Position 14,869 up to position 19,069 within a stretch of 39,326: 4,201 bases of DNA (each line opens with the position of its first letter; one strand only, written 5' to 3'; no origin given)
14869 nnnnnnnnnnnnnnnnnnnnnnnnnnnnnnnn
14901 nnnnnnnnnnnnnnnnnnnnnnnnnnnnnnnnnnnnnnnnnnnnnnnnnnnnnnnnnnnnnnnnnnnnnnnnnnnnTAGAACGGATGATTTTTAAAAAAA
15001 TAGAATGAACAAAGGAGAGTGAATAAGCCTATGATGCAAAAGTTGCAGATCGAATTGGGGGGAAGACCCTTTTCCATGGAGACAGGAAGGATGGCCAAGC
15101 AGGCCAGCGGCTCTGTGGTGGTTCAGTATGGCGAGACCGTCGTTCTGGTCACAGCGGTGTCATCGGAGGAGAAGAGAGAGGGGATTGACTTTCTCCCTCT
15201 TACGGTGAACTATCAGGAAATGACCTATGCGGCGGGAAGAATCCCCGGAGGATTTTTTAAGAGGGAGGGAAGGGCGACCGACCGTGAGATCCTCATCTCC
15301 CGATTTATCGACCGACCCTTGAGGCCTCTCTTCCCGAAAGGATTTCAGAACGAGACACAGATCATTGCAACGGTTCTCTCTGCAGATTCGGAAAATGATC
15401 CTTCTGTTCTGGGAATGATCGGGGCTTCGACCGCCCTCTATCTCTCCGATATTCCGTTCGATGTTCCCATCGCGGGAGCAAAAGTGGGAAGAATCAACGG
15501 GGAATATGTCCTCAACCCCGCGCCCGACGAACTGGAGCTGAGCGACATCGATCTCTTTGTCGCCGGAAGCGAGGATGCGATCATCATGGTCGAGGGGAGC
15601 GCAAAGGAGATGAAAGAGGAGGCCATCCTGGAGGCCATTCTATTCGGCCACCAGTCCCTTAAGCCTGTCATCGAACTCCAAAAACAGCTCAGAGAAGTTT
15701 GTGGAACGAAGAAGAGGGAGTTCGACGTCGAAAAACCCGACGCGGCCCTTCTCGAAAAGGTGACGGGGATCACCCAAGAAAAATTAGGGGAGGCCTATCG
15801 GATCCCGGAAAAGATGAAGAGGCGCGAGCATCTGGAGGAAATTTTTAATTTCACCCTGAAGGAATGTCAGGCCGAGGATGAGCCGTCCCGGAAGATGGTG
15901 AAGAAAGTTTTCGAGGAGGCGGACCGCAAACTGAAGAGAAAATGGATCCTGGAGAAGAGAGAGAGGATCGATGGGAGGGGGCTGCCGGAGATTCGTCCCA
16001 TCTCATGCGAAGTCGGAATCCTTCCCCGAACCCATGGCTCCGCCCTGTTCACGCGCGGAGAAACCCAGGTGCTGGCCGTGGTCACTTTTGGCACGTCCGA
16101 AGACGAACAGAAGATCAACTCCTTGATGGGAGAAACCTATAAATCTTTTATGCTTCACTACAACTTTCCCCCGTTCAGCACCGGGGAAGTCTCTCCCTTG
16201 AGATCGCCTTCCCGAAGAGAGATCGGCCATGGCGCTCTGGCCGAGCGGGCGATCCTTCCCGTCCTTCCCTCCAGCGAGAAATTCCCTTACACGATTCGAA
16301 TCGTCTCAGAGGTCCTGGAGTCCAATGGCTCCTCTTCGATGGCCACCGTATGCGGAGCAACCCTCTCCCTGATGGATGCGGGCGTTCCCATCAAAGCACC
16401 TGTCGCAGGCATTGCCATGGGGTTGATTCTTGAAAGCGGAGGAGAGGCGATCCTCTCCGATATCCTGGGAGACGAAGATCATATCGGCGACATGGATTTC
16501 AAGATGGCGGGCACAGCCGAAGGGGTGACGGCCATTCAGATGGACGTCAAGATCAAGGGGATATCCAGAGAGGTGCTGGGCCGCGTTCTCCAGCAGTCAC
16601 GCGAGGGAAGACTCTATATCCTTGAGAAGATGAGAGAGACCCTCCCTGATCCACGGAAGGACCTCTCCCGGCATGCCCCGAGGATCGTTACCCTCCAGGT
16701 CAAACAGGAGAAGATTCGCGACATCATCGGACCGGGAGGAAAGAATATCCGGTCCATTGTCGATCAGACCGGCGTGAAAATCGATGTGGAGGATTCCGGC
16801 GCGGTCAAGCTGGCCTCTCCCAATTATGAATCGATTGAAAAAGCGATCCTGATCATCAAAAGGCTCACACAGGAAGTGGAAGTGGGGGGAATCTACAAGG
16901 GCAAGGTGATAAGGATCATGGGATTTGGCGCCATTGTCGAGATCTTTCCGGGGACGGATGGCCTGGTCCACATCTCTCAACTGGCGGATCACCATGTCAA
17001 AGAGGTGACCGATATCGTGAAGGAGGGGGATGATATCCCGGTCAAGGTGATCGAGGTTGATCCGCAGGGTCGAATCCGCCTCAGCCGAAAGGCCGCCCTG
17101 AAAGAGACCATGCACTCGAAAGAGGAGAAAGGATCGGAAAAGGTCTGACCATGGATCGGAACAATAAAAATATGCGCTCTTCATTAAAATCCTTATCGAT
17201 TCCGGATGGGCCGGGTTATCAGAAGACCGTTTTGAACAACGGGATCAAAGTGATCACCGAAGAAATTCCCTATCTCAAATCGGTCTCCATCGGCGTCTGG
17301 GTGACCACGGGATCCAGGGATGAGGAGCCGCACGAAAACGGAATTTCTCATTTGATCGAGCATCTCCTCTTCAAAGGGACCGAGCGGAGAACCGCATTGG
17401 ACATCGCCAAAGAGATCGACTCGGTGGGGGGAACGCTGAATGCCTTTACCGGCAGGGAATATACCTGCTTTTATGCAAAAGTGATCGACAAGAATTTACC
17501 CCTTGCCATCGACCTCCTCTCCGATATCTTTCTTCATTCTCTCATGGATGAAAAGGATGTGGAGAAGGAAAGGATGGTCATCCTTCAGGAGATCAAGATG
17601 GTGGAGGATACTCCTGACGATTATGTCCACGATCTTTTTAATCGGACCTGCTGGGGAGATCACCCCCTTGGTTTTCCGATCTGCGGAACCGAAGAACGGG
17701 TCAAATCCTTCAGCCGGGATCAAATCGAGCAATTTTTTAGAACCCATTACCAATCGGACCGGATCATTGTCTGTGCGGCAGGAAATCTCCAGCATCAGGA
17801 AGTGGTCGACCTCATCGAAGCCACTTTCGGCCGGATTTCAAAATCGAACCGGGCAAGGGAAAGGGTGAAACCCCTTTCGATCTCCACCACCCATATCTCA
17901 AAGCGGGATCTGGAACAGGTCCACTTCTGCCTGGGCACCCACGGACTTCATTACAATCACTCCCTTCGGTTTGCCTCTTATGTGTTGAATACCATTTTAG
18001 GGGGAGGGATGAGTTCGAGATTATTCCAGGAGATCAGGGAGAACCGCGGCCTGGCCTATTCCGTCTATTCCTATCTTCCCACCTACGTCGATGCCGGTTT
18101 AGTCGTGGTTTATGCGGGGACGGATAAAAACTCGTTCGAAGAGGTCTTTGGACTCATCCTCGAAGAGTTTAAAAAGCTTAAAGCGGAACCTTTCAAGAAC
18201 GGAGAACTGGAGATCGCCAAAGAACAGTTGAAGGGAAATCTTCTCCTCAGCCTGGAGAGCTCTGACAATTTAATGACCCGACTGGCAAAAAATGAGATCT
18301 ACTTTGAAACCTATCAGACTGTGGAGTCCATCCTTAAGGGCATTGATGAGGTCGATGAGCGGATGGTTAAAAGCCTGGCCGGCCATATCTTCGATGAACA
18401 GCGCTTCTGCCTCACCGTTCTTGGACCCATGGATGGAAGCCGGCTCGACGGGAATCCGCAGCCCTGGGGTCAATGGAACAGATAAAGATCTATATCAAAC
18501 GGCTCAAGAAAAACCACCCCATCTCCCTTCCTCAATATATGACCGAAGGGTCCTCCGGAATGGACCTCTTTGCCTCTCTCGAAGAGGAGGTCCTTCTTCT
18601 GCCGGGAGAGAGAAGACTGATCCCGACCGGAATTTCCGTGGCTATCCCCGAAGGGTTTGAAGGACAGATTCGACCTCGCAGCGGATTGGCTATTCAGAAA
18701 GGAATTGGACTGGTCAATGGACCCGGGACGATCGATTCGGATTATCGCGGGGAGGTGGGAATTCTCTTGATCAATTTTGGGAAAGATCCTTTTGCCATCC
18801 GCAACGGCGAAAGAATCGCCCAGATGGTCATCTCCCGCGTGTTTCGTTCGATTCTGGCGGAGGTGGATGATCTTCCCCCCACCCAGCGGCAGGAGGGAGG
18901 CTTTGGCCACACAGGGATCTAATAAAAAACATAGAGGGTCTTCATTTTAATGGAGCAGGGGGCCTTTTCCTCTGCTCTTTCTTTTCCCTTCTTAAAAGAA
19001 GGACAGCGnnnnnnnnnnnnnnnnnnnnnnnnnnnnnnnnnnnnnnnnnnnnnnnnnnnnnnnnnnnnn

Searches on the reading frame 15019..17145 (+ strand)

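Call 12: search_protein_families(library=pfam, proteins=[window:15019-17145:+], max_evalue=0.0001)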
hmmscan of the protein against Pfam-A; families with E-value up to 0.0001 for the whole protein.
window:15019-17145:+ (709 aa): 6 families
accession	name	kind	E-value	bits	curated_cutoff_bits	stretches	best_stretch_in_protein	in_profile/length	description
PF01138.27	RNase_PH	-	5.1e-66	221.4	25.5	2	324-457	1-130/130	3' exoribonuclease family, domain 1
PF03725.20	RNase_PH_C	-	1.3e-20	73.5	20.8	1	150-212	2-66/67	3' exoribonuclease family, domain 2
PF00575.29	S1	-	1.6e-19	70.5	22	1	620-691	2-74/74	S1 RNA binding domain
PF03726.19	PNPase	-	5.6e-13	49.6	24.6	1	244-320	2-80/81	Polyribonucleotide nucleotidyltransferase, RNA binding domain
PF00013.35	KH_1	-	8.6e-11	41.9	21.5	1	557-613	2-64/66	KH domain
PF22675.2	KH-I_KHDC4-BBP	-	7.9e-05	22.9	30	0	567-614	9-57/76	KHDC4/BBP-like, KH-domain type I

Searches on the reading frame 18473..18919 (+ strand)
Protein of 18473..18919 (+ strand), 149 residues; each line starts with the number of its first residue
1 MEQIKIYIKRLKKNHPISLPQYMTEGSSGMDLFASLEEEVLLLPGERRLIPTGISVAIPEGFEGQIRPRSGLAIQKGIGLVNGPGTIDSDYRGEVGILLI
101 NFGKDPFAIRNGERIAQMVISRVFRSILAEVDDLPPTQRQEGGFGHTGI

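Call 12: search_protein_families(library=pfam, proteins=[window:18473-18919:+], max_evalue=0.0001)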
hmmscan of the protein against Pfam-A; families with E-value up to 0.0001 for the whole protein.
window:18473-18919:+ (149 aa): 2 families
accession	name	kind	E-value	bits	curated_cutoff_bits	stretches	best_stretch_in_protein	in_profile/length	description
PF00692.24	dUTPase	-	9.3e-31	106.7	22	1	17-148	3-129/129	dUTPase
PF22769.1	DCD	-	8.5e-10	39.4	27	1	36-122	67-152/153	dCTP deaminase-like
